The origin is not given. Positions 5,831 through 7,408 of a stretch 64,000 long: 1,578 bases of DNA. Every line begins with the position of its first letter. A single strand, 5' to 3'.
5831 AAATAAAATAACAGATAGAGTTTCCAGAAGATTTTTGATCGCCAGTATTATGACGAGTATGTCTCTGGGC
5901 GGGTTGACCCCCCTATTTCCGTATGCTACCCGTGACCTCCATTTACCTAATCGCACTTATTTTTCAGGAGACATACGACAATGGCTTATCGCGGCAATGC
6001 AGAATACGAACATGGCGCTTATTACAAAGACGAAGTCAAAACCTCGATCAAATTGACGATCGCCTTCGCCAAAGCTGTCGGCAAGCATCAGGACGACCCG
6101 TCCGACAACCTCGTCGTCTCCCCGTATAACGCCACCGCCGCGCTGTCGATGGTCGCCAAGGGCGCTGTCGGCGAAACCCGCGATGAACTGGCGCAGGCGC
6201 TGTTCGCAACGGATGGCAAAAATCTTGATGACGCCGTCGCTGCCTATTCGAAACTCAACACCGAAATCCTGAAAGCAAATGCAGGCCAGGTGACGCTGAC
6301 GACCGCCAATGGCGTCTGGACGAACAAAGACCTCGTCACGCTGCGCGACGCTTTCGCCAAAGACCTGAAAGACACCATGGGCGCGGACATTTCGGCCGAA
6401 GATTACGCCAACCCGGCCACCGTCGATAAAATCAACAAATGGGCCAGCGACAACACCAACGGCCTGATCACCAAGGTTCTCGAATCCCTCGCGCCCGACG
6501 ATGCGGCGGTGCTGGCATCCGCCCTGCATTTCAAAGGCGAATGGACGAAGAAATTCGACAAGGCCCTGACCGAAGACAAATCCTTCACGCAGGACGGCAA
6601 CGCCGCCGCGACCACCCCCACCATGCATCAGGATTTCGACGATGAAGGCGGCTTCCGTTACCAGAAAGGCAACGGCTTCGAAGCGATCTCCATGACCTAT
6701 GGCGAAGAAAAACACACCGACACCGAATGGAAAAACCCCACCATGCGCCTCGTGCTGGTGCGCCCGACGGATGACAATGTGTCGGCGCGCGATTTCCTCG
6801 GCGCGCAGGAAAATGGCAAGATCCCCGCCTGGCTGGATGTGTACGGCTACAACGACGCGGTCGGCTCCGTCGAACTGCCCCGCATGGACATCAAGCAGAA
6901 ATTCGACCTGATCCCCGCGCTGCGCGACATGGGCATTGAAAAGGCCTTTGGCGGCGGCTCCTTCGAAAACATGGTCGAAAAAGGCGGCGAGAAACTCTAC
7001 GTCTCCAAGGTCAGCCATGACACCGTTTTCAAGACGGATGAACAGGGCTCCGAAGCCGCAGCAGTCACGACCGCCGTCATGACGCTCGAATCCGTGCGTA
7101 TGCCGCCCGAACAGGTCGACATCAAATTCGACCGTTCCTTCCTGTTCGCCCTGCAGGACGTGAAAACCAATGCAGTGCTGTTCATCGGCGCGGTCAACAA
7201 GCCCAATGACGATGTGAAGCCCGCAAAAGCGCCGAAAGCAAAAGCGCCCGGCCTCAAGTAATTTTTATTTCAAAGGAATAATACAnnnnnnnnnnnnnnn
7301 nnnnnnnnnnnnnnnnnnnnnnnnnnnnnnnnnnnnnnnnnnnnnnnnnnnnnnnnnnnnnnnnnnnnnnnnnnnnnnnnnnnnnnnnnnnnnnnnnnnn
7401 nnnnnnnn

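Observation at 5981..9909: Operon of three tandem leaderless serpins with diversified reactive-centre loops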

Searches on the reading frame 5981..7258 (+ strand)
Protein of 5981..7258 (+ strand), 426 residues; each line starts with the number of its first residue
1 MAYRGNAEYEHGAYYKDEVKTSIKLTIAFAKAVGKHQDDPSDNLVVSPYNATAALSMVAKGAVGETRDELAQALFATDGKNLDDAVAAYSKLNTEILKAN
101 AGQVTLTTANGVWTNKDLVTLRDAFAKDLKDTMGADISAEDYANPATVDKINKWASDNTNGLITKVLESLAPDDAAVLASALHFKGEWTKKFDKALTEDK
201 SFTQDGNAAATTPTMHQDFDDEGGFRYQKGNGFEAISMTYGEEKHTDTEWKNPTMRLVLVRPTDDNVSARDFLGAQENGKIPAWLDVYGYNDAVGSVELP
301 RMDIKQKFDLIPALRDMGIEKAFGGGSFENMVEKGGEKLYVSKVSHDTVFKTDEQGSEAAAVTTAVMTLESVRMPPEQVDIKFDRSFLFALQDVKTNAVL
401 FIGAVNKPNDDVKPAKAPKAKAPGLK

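Call 3: search_protein_families(library=pfam, proteins=[window:5981-7258:+], max_evalue=0.01)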
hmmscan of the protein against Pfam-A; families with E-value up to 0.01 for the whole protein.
window:5981-7258:+ (426 aa): 1 family
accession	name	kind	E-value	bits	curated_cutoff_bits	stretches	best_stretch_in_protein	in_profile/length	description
PF00079.25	Serpin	-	6.4e-77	259.7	27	1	25-408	6-370/370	Serpin (serine protease inhibitor)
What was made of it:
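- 5981..7261 (+): Serpin 1 (426 aa), reactive-loop class L-E (…AVMTLE|SVRMPP). PF00079 E = 6.4e-77 (call 3).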

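Call 4: search_protein_families(library=ncbifam, proteins=[window:5981-7258:+], max_evalue=0.01)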
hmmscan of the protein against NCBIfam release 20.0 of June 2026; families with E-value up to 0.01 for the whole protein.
window:5981-7258:+ (426 aa): 0 families
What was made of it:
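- Tried and rejected: NCBIfam: no model matches the three proteins (call 4).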

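Call 19: list_cluster_members(proteins=[window:5981-7258:+, window:7286-8566:+, window:8584-9906:+, window:12774-13859:-])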
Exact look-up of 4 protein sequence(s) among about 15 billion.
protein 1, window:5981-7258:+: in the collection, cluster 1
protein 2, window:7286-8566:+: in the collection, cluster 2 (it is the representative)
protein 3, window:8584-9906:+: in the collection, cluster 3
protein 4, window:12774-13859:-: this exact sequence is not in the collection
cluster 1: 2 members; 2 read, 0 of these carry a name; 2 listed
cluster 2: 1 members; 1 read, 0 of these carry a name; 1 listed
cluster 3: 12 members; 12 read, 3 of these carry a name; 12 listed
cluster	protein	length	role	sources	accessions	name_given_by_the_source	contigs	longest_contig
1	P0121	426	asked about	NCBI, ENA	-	-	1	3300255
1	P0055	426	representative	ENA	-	-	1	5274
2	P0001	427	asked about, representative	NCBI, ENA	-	-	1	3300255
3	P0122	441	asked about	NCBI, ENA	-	-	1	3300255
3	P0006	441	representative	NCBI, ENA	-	-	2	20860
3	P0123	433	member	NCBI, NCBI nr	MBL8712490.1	MAG: serpin family protein [Alphaproteobacteria bacterium] | serpin family protein [Alphaproteobacteria bacterium]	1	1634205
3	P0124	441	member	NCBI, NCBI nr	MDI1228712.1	MAG: serpin family protein [bacterium] | serpin family protein [bacterium]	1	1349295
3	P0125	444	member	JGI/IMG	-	serine protease inhibitor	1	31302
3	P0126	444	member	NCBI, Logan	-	-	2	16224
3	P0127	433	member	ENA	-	-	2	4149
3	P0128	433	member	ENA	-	-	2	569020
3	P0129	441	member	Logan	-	-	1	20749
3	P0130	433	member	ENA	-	-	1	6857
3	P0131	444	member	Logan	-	-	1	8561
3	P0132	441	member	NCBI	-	-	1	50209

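Call 41: search_protein_families(library=padloc, proteins=[window:5981-7258:+], max_evalue=0.01)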
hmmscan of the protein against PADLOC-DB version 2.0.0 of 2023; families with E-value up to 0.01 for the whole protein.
window:5981-7258:+ (426 aa): 0 families

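Call 88: predict_structure(alignment_id=A4)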
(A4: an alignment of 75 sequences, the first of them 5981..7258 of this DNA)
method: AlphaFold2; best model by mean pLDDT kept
length: 426 residues; sequences in the alignment: 75
mean_pLDDT: 89.4   pTM: 0.84
mean pLDDT of the five models: 89.4, 87.2, 85.9, 84.9, 84.3
residues with pLDDT >= 90: 277; 70-90: 114; 50-70: 28; < 50: 7
segments of 3 or more residues with pLDDT < 50: 1-6
pLDDT, mean of each block of 10 residues (from residue 1): 54 87 87 89 89 97 97 96 96 92 95 98 98 98 97 98 97 96 97 96 81 93 91 92 92 89 88 86 90 93 94 96 90 94 96 96 94 59 78 70 79 74 65
secondary structure, 60 per line:
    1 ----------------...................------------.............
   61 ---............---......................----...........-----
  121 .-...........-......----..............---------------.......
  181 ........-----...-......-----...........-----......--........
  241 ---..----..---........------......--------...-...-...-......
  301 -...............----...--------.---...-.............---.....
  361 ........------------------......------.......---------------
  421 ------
elements in order: H17-35 H48-60 H64-75 H79-100 E105-115 H123-133 E135-140 H145-158 E174-188 E198-203 E209-219 E225-230 E233-240 E255-262 H269-274 E291-293 E295-300 E302-309 H310-316 E340-352 E356-368 E387-392 E399-405
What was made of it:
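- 5981..7261 (+): AF2 pLDDT 89.4, pTM 0.84 (call 88).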
